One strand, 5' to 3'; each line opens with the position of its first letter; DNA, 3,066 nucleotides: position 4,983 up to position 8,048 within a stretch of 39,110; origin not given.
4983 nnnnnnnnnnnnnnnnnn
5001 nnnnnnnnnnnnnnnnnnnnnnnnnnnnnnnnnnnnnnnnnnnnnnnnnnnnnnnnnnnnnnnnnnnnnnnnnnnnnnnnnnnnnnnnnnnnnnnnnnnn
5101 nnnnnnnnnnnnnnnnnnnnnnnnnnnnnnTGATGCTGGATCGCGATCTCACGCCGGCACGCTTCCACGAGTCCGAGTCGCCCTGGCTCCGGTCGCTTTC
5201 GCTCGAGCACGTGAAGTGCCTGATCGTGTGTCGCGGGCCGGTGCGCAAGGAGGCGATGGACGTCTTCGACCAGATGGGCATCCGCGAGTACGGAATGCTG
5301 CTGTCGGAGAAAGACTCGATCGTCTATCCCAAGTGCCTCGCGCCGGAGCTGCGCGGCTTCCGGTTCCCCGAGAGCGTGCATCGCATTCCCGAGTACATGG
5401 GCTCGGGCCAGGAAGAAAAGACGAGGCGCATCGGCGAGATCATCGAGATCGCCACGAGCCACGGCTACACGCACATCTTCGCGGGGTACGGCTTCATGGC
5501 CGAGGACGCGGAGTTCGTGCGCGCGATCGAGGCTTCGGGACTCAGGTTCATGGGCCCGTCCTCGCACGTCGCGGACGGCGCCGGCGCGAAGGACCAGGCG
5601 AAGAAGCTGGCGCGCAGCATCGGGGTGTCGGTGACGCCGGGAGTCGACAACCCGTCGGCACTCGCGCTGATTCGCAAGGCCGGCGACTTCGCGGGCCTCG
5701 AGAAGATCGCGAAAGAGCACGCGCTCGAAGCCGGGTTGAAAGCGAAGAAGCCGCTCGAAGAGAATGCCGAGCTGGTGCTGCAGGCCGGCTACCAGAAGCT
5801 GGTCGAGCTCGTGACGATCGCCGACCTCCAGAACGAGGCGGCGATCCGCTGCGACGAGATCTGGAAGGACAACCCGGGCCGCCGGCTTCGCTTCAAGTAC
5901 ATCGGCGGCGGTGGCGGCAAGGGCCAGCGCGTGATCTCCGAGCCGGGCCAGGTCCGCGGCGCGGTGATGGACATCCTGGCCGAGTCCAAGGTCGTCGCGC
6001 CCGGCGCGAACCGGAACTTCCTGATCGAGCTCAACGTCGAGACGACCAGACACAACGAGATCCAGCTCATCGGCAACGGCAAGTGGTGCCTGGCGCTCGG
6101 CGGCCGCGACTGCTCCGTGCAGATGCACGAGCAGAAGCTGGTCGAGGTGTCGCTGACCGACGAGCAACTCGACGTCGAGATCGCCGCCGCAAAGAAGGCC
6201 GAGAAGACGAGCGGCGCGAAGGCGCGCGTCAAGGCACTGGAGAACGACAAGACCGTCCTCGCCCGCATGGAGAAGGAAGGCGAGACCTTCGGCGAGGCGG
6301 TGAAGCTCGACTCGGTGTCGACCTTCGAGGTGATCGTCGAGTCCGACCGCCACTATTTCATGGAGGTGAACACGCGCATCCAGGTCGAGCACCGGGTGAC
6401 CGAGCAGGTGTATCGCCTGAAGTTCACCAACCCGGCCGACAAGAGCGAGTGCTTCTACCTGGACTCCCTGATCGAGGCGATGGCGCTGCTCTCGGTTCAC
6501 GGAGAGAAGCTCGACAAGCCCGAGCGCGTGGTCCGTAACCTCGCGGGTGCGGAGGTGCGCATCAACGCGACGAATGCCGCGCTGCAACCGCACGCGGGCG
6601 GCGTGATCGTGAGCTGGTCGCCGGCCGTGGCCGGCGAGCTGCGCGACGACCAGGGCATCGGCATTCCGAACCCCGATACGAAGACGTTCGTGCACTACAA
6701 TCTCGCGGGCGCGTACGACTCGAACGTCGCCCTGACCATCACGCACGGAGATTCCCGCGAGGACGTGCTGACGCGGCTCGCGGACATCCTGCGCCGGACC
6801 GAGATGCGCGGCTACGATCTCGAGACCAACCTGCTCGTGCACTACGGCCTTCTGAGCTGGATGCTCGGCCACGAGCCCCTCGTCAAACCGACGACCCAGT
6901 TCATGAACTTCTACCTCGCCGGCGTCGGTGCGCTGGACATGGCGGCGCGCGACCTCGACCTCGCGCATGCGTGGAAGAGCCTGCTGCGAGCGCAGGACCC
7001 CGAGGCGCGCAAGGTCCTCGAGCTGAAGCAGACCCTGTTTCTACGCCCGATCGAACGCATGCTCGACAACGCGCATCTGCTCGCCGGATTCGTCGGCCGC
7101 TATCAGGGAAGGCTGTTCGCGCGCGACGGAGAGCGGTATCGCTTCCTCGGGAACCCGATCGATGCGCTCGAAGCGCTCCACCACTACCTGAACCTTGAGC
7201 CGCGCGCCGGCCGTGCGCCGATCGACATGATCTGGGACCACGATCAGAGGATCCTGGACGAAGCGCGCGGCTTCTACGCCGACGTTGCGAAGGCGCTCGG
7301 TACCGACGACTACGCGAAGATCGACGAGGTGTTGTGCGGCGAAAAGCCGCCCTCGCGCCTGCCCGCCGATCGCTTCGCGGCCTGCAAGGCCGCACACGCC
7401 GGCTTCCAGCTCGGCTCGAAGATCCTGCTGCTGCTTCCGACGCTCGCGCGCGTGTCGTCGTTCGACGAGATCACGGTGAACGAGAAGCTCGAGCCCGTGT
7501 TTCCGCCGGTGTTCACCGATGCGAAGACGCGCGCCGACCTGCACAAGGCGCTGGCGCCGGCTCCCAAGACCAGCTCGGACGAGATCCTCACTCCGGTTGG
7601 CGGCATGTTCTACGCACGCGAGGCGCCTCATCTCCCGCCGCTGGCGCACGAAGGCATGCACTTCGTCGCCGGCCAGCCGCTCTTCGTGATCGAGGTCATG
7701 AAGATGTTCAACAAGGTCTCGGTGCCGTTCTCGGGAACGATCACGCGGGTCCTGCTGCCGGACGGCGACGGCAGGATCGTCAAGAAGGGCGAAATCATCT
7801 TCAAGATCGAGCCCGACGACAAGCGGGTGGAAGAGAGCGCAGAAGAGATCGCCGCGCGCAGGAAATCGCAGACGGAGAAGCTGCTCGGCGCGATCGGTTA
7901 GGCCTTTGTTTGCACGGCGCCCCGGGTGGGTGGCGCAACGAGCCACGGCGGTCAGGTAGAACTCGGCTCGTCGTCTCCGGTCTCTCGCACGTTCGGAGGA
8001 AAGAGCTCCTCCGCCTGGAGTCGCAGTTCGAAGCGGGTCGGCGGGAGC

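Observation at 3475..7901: Atypical two-gene biotin-dependent carboxylase: divergent carboxyltransferase coupled to a 922-aa BC-linker-BCCP protein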

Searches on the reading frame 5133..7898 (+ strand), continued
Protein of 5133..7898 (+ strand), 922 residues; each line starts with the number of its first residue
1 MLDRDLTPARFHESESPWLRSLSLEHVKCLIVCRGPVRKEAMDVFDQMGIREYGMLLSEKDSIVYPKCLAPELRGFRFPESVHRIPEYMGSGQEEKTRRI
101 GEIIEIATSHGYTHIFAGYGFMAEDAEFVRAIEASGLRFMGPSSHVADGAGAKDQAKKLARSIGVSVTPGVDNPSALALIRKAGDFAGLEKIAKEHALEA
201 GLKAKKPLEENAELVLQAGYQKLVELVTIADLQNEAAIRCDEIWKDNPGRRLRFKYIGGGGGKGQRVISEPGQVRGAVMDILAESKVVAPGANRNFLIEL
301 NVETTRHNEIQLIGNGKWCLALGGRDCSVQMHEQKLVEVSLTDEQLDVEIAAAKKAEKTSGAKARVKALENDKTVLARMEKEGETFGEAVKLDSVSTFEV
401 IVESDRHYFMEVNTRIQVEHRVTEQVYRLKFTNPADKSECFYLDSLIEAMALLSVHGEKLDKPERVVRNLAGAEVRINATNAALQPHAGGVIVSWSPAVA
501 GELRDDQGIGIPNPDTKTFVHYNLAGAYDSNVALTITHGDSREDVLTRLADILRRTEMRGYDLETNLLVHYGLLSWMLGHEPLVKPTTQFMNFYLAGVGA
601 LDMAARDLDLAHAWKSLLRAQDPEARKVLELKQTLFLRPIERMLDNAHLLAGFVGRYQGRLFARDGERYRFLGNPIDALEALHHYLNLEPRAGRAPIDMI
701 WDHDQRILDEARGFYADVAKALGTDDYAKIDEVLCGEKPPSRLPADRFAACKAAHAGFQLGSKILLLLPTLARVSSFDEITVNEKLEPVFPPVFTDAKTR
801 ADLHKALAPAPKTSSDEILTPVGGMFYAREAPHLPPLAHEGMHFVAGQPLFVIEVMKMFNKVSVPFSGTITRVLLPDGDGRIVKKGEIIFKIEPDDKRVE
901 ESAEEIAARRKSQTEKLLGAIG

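Call 68: find_encoding_contigs(protein=P0071, flank=8000, max_places=1)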
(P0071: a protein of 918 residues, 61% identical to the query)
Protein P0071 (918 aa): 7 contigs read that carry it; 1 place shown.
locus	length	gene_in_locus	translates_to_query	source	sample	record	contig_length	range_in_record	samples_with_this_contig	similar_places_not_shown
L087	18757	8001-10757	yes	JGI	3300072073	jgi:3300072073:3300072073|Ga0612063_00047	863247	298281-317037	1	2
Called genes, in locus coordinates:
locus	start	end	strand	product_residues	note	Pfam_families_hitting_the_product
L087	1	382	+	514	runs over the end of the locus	-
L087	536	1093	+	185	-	PF07638:Sigma70_ECF (weak), PF04542:Sigma70_r2, PF08281:Sigma70_r4_2, PF04545:Sigma70_r4 (weak)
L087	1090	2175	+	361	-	PF04773:FecR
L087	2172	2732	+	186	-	-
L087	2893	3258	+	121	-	-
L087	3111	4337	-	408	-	PF22660:RS_preATP-grasp-like, PF02222:ATP-grasp, PF17769:PurK_C, PF21244:PurT_C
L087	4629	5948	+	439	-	-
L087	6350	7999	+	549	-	PF01039:Carboxyl_trans, PF03255:ACCA (weak)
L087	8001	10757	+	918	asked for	PF00289:Biotin_carb_N, PF02786:CPSase_L_D2, PF02785:Biotin_carb_C, PF00364:Biotin_lipoyl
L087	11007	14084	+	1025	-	PF25021:TEN_NHL (faint)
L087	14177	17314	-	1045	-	-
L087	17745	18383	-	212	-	-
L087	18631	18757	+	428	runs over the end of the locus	PF00149:Metallophos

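Call 69: find_encoding_contigs(protein=P0091, flank=8000, max_places=1)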
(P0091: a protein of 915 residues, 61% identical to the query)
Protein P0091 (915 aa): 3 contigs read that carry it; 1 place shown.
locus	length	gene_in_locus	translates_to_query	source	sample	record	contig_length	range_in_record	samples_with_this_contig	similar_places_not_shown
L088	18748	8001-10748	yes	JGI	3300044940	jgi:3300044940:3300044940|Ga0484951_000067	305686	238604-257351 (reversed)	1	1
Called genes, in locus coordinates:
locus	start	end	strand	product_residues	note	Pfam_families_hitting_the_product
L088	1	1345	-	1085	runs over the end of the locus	PF00873:ACR_tran, PF02355:SecD_SecF_C (faint), PF00873:ACR_tran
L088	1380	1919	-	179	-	PF01327:Pep_deformylase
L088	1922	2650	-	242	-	-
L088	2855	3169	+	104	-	-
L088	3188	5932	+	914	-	PF01590:GAF, PF13185:GAF_2, PF13492:GAF_3, PF13185:GAF_2, PF13492:GAF_3, PF07228:SpoIIE, PF13581:HATPase_c_2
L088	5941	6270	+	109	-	PF01740:STAS, PF13466:STAS_2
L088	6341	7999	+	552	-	PF03255:ACCA (faint), PF01039:Carboxyl_trans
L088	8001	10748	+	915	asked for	PF00289:Biotin_carb_N, PF02786:CPSase_L_D2, PF02785:Biotin_carb_C (weak), PF00364:Biotin_lipoyl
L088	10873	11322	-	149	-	PF01339:CheB_methylest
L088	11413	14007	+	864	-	PF00672:HAMP, PF07228:SpoIIE, PF13371:TPR_9 (faint), PF13432:TPR_16 (faint), PF14559:TPR_19 (faint), PF13181:TPR_8 (faint), PF00515:TPR_1 (weak), PF07719:TPR_2 (weak), +6 more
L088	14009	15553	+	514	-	PF04392:ABC_sub_bind, PF07719:TPR_2 (faint), PF13174:TPR_6 (faint), PF13432:TPR_16 (faint)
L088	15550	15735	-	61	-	-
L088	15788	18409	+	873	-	PF07715:Plug, PF00593:TonB_dep_Rec_b-barrel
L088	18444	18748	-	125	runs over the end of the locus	-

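Call 70: find_encoding_contigs(protein=P0011, flank=8000, max_places=1)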
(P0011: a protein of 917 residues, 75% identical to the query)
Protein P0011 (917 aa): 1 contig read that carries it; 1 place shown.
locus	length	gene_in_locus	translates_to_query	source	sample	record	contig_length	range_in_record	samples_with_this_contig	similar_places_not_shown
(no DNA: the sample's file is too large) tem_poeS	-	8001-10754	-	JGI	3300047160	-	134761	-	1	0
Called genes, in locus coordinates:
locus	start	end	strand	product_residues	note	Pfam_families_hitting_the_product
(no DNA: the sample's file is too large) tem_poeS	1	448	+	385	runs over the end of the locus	PF00291:PALP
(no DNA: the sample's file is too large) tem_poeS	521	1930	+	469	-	PF07690:MFS_1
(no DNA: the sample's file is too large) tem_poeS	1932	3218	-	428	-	PF00155:Aminotran_1_2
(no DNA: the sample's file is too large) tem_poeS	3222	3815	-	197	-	-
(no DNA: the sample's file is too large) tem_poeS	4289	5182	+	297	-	PF12802:MarR_2, PF00583:Acetyltransf_1, PF13508:Acetyltransf_7, PF13673:Acetyltransf_10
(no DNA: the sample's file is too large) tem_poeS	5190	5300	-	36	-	-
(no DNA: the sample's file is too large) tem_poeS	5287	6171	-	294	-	PF01636:APH, PF19974:TCAD9 (weak)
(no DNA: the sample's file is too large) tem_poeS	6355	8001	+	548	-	PF01039:Carboxyl_trans, PF03255:ACCA (faint)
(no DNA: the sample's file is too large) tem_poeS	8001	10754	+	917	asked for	PF00289:Biotin_carb_N, PF02786:CPSase_L_D2, PF02785:Biotin_carb_C (weak), PF00364:Biotin_lipoyl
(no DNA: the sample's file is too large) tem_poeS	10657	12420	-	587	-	-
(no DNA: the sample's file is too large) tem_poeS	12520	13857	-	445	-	PF21105:DyP_N, PF20628:Dyp_perox_C (weak)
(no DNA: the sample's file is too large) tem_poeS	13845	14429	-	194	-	-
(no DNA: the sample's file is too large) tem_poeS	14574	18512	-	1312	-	PF00069:Pkinase, PF07714:PK_Tyr_Ser-Thr, PF03109:ABC1 (weak), PF13191:AAA_16, PF13424:TPR_12 (faint)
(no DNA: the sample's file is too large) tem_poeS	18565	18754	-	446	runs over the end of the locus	PF01734:Patatin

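Call 74: list_cluster_members(proteins=[L016:8001-10742:+, L047:8001-10745:+])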
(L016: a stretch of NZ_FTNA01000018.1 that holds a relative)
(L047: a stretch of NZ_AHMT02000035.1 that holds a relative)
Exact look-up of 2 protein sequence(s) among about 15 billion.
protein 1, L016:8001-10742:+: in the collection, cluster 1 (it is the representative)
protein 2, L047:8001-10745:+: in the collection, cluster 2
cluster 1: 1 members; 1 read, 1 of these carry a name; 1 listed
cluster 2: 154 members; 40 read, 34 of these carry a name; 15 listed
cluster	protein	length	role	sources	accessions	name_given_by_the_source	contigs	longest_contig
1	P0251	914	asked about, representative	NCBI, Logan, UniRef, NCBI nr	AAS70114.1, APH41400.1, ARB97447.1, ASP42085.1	biotin carboxylase [Leptospira interrogans] | Biotin carboxylase subunit of acetyl CoA carboxylase n=5 Tax=Leptospira interrogans ... | biotin/lipoyl-containing protein [Leptospira interrogans]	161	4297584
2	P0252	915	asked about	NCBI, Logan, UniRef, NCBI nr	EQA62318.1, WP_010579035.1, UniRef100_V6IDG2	biotin/lipoyl-containing protein [Leptospira alexanderi] | Biotin-requiring enzyme n=1 Tax=Leptospira alexanderi serovar Manhao 3 str. L 60 ...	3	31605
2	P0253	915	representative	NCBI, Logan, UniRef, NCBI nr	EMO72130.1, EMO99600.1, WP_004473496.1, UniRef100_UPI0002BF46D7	biotin/lipoyl-containing protein [Leptospira santarosai] | ATP-binding protein n=1 Tax=Leptospira santarosai TaxID=28183 RepID=UPI0002BF46D7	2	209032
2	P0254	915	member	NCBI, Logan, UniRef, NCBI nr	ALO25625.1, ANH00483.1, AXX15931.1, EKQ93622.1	biotin/lipoyl-containing protein [Leptospira borgpetersenii] | Biotin-requiring enzyme n=2 Tax=Leptospira borgpetersenii TaxID=174 RepID=A0A0E3B2K9_LEPBO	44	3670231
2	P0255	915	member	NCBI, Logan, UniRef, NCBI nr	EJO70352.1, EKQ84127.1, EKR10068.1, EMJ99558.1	biotin/lipoyl-containing protein [Leptospira kirschneri] | ATP-binding protein n=1 Tax=Leptospira kirschneri TaxID=29507 RepID=UPI00027845FE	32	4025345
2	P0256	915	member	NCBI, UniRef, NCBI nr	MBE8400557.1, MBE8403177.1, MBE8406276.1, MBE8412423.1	ATP-binding protein [Leptospira borgpetersenii] | ATP-binding protein n=1 Tax=Leptospira borgpetersenii TaxID=174 RepID=UPI000774B426 | biotin/lipoyl-containing protein [Leptospira borgpetersenii]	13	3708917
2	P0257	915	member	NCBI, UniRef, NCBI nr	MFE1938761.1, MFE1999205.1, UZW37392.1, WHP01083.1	ATP-binding protein [Leptospira kirschneri] | ATP-binding protein n=1 Tax=Leptospira kirschneri TaxID=29507 RepID=UPI002260D873 | biotin/lipoyl-containing protein [Leptospira kirschneri]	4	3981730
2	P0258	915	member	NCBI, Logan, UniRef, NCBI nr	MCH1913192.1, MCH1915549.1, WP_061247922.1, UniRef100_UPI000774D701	biotin carboxylase [Leptospira noguchii] | ATP-binding protein n=1 Tax=Leptospira noguchii TaxID=28182 RepID=UPI000774D701 | biotin/lipoyl-containing protein [Leptospira noguchii]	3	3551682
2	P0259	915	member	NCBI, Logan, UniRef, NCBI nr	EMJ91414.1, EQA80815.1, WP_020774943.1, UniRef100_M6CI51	biotin/lipoyl-containing protein [Leptospira alstonii] | Biotin-requiring enzyme n=2 Tax=Leptospira alstonii TaxID=28452 RepID=M6CI51_9LEPT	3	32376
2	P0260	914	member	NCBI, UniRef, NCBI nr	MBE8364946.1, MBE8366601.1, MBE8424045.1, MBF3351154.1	biotin/lipoyl-containing protein [Leptospira borgpetersenii] | ATP-binding protein n=1 Tax=Leptospira borgpetersenii TaxID=174 RepID=UPI00187FC625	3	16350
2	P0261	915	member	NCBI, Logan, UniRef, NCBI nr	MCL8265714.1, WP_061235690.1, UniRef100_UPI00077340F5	biotin carboxylase [Leptospira weilii] | ATP-binding protein n=1 Tax=Leptospira weilii TaxID=28184 RepID=UPI00077340F5 | biotin/lipoyl-containing protein [Leptospira weilii]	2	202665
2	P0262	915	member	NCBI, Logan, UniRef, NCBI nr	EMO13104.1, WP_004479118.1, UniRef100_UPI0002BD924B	biotin-requiring enzyme [Leptospira santarosai str. CBC523] | ATP-binding protein n=1 Tax=Leptospira santarosai TaxID=28183 RepID=UPI0002BD924B | biotin/lipoyl-containing protein [Leptospira santarosai]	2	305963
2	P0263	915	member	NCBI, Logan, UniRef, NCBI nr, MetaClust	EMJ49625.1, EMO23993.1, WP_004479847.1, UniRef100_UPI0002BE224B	biotin/lipoyl-containing protein [Leptospira santarosai] | ATP-binding protein n=1 Tax=Leptospira santarosai TaxID=28183 RepID=UPI0002BE224B | status=active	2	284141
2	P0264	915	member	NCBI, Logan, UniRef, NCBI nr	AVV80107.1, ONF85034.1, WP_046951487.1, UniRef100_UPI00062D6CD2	ATP-binding protein [Leptospira santarosai] | ATP-binding protein n=1 Tax=Leptospira santarosai TaxID=28183 RepID=UPI00062D6CD2 | biotin/lipoyl-containing protein [Leptospira santarosai]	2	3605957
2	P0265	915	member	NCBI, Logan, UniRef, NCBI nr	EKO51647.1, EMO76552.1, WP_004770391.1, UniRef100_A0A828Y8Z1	biotin-requiring enzyme [Leptospira kirschneri str. 200801925] | Biotin-requiring enzyme n=1 Tax=Leptospira kirschneri str. 200802841 TaxID=1193047 ... | biotin/lipoyl-containing protein [Leptospira kirschneri]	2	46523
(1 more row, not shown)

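Call 77: list_cluster_members(proteins=[L016:6327-7991:+])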
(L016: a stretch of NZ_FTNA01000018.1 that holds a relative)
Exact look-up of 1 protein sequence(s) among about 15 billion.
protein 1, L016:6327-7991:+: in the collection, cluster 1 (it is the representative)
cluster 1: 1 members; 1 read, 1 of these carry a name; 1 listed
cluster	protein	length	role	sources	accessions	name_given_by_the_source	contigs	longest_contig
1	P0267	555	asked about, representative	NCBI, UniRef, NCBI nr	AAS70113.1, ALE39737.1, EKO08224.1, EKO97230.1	carboxyl transferase domain protein [Leptospira interrogans str. HAI1594] | Carboxyl transferase domain protein n=27 Tax=Leptospira TaxID=171 RepID=M6KGR2_LEPIR | acetyl-CoA carboxylase alpha subunit [Leptospira interrogans serovar Copenhageni str. ...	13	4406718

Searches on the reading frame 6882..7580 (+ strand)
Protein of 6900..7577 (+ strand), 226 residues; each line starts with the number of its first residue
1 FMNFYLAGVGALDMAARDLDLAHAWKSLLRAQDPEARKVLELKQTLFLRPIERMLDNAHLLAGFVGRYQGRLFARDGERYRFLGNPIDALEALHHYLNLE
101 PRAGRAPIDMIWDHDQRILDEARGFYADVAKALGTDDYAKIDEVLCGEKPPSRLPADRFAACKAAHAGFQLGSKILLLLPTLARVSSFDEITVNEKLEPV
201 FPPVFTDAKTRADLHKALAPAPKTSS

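Call 25: search_protein_representatives(protein=window:6900-7577:+)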
Query: 226 residues. Proteins with E-value up to 0.001 (for the whole library): 119; up to 1e-10: 64; up to 1e-30: 5. The best 119 are listed.
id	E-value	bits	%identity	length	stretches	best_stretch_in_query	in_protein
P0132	6.1e-47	176.7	44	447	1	1-225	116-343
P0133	5.6e-43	163.8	45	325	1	9-225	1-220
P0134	3.7e-38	148.0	38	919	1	1-225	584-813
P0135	9.9e-33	130.2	41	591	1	1-226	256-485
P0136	1.8e-31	126.1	35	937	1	1-223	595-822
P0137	1.5e-30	123.2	35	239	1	10-224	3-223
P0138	2.7e-29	119.0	38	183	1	25-186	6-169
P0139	2.6e-28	115.8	35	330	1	9-224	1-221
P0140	3.1e-28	115.6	36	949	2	4-138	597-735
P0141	6.6e-27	111.2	33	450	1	2-224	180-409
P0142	5.1e-26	108.3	33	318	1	15-225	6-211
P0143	1.1e-25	107.2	32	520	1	4-223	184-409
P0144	2.6e-25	106.0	36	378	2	1-223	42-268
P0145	5.0e-25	105.1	32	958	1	4-226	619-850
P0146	7.4e-25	104.5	34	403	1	36-224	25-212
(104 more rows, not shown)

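Call 54: predict_structure(alignment_id=A3)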
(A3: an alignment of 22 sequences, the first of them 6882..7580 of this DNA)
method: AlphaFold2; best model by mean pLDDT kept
length: 233 residues; sequences in the alignment: 22
mean_pLDDT: 93.4   pTM: 0.88
mean pLDDT of the five models: 93.4, 93.2, 93.0, 92.2, 90.6
residues with pLDDT >= 90: 202; 70-90: 24; 50-70: 6; < 50: 1
segments of 3 or more residues with pLDDT < 50: none
pLDDT, mean of each block of 10 residues (from residue 1): 84 97 97 96 96 97 97 96 94 98 94 92 98 94 95 88 91 96 98 95 93 96 79 51
secondary structure, 60 per line:
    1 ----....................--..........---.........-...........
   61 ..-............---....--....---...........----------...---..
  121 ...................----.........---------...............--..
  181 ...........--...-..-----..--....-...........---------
elements in order: H5-24 H27-36 H40-48 H50-62 H64-74 E79-82 E85-88 H92-102 H119-139 H144-152 H162-176 H179-191 H209-212 H214-224
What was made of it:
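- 6888..7568 (+): Family-specific helical domain (aa ~586-812), with about 12 helices and one small hairpin. It occupies the place of the BT domain of PCC/MCC alpha subunits. Call 54: pLDDT 93.4, pTM 0.88.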

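Call 57: fold_search(model_id=the predicted structure, library=pdb)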
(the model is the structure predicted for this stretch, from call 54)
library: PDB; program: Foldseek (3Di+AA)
matches with E <= 10: 87; with E <= 0.001: 0
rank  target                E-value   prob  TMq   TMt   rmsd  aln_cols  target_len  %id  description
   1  4e40                  2.7e-01  0.16  0.17  0.17  26.3       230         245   14  The haptoglobin-hemoglobin receptor of Trypanosoma congolense (released 2013-01-16)
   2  1wov_B                9.6e-01  0.07  0.18  0.18  14.7       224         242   14  Crystal structure of heme oxygenase-2 from Synechocystis sp. PCC 6803 in complex with heme (released 2005-03-22)
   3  5jdo_A                1.2e+00  0.03  0.12  0.12  26.4       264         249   12  T. congolense haptoglobin-haemoglobin receptor in complex with haemoglobin (released 2016-04-27)
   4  5vju                  1.2e+00  0.08  0.18  0.20  18.3       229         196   14  De Novo Photosynthetic Reaction Center Protein Variant Equipped with His-Tyr H-bond, Heme B, and Cd(II) ions (released 2018-04-25)
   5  4pho_B                1.9e+00  0.08  0.21  0.18  20.2       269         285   12  ClyA CC6/264 ox (2-303) (released 2014-09-24)
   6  1wow_A                1.9e+00  0.04  0.16  0.15  15.0       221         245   13  Crystal structure of heme oxygenase-2 from Synechocystis sp. PCC 6803 complexed with heme in ferrous form (released 2005-03-22)
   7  8d9o                  2.0e+00  0.04  0.15  0.17  21.7       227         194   11  De Novo Photosynthetic Reaction Center Protein in Apo-State (released 2022-09-28)
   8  1qoy                  2.3e+00  0.04  0.15  0.12  21.0       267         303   15  E.coli Hemolysin E (HlyE, ClyA, SheA) (released 2000-01-23)
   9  4pho_C                2.6e+00  0.05  0.19  0.16  18.3       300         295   12  ClyA CC6/264 ox (2-303) (released 2014-09-24)
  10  8g3k_A                2.7e+00  0.04  0.13  0.19  18.6       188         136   15  Cryo-EM imaging scaffold subunits A and B used to display KRAS G12C complex with GDP (released 2023-08-09)
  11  8wdf                  2.7e+00  0.04  0.19  0.17  23.3       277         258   11  Chemoreceptor PilJ from Pseudomonas aeruginosa PA14 (released 2024-07-24)
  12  4phq_D                2.8e+00  0.06  0.21  0.18  20.1       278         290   12  ClyA CC6/264 ox (6-303) (released 2014-09-24)
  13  8tof_A                2.8e+00  0.02  0.14  0.09  18.1       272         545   12  Rpd3S bound to an H3K36Cme3 modified nucleosome (released 2024-01-17)
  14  7sqc_1W               2.8e+00  0.02  0.11  0.10  26.9       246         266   14  Ciliary C1 central pair apparatus isolated from Chlamydomonas reinhardtii (released 2022-04-13)
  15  4pho_A                3.1e+00  0.05  0.20  0.17  18.5       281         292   12  ClyA CC6/264 ox (2-303) (released 2014-09-24)
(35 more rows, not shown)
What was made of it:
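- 6888..7568 (+): Call 57: best PDB match E=0.27, TM 0.22 or less.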

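Call 65: fold_search(model_id=the predicted structure, library=viral)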
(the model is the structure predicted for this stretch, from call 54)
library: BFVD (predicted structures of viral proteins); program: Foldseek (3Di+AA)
matches with E <= 10: 94; with E <= 0.001: 0
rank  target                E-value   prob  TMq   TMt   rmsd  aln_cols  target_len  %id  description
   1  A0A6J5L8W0            9.7e-01  0.06  0.17  0.13  24.8       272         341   12  Flagellar basal-body/hook protein, C-terminal domain containing protein [uncultured Caudovirales phage]
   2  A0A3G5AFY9            1.5e+00  0.06  0.17  0.12  16.0       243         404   13  Uncharacterized protein [Solivirus sp.]
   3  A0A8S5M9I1            1.7e+00  0.03  0.14  0.12  27.7       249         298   10  Uncharacterized protein [Siphoviridae sp. ctv4j104]
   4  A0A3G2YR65            2.0e+00  0.03  0.14  0.07  20.3       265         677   13  Uncharacterized protein [Lentibacter phage vB_LenP_ICBM3]
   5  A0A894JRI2            2.4e+00  0.08  0.21  0.17  12.7       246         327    9  (no name in the UniProt tables at hand)
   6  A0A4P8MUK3            2.6e+00  0.03  0.14  0.09  23.3       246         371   12  (no name in the UniProt tables at hand)
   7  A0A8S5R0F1            2.6e+00  0.02  0.14  0.13  21.1       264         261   15  Uncharacterized protein (Fragment) [Myoviridae sp. ctxjh1]
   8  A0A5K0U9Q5            2.7e+00  0.05  0.19  0.20  17.7       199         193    9  Uncharacterized protein [Yasminevirus sp. GU-2018]
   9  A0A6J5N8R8            2.7e+00  0.03  0.16  0.09  18.6       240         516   16  Uncharacterized protein [uncultured Caudovirales phage]
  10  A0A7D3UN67            2.9e+00  0.04  0.16  0.19  13.3       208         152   12  (no name in the UniProt tables at hand)
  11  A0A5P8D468            3.0e+00  0.03  0.16  0.16  19.9       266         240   11  DUF7217 domain-containing protein [Pectobacterium phage Wc4]
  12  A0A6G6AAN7            3.0e+00  0.03  0.16  0.12  27.8       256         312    8  Uncharacterized protein [Borely moumouvirus]
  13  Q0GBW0                3.2e+00  0.08  0.15  0.29  15.3       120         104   18  PfWMP4_06 [Phormidium phage Pf-WMP4]
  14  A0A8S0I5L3            3.3e+00  0.03  0.16  0.16  23.0       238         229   13  (no name in the UniProt tables at hand)
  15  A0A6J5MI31            3.5e+00  0.03  0.11  0.15  21.6       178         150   11  Lysozyme [uncultured Caudovirales phage]
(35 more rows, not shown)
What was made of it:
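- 6888..7568 (+): Call 65: nothing in BFVD.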
